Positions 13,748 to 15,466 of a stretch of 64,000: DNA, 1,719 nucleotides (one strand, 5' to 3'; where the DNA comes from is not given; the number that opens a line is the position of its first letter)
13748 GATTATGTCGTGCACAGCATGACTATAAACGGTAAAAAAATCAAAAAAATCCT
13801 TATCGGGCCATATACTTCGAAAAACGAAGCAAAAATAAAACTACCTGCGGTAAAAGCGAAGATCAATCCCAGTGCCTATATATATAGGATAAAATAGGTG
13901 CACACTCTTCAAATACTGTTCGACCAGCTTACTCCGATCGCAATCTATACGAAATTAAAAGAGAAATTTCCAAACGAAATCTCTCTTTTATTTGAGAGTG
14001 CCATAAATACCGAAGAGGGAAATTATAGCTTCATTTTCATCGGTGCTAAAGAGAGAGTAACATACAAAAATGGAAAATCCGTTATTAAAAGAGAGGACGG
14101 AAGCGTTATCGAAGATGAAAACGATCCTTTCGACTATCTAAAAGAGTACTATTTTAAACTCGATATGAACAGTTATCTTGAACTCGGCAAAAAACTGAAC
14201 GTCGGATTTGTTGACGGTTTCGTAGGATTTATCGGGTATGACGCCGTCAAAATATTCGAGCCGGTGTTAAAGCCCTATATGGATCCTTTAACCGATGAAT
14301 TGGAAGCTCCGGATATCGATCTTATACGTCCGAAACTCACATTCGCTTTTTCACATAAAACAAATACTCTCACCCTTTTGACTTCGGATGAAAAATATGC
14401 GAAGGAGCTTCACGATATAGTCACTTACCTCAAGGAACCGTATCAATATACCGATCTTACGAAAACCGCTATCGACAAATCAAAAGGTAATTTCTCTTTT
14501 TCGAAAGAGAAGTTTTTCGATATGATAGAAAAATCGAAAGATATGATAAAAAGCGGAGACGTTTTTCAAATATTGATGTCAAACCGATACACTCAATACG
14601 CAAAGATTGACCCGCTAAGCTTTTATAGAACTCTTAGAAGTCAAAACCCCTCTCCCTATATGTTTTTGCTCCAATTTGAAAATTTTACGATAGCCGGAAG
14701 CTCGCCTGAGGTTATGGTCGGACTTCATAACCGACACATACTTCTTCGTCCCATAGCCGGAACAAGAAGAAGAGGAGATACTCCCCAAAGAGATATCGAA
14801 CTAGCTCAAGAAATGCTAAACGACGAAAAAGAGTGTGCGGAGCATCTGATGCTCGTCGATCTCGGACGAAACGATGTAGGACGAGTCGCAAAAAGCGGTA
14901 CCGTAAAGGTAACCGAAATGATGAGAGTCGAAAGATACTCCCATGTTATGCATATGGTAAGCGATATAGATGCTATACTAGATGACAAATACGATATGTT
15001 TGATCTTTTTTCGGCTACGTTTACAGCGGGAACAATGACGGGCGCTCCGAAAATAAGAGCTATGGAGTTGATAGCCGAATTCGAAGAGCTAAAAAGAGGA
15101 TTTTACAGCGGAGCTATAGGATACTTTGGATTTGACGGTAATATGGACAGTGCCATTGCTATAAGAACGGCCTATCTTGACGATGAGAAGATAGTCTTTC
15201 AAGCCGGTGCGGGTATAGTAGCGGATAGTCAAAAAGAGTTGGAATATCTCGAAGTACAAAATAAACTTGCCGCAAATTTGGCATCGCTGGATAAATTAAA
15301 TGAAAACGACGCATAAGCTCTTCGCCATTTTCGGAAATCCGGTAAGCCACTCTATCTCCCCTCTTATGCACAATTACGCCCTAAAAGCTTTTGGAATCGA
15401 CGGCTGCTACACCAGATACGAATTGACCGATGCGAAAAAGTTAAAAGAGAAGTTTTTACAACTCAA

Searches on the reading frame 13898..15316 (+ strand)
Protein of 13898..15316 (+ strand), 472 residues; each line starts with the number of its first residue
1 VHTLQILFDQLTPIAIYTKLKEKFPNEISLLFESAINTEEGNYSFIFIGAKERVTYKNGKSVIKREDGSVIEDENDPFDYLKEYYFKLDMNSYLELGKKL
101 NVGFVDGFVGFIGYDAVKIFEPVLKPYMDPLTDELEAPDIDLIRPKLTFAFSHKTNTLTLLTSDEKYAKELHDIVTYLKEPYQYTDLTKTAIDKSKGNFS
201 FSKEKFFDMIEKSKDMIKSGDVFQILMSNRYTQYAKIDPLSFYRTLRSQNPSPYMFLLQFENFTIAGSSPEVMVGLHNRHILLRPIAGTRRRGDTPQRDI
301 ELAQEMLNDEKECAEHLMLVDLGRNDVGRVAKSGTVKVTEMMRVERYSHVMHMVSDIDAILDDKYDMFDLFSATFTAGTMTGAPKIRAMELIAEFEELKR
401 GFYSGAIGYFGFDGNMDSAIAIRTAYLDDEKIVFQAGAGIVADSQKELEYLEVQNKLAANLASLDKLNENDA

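Call 63: search_protein_families(library=pfam, proteins=[window:13898-15316:+], max_evalue=0.001)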
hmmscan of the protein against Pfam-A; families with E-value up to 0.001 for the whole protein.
window:13898-15316:+ (472 aa): 2 families
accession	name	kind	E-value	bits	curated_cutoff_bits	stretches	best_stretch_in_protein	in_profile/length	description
PF00425.24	Chorismate_bind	-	1.9e-87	293.5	27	1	203-456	2-257/257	chorismate binding enzyme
PF04715.19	Anth_synt_I_N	-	1.1e-28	100.7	23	1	9-160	1-140/140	Anthranilate synthase component I, N terminal region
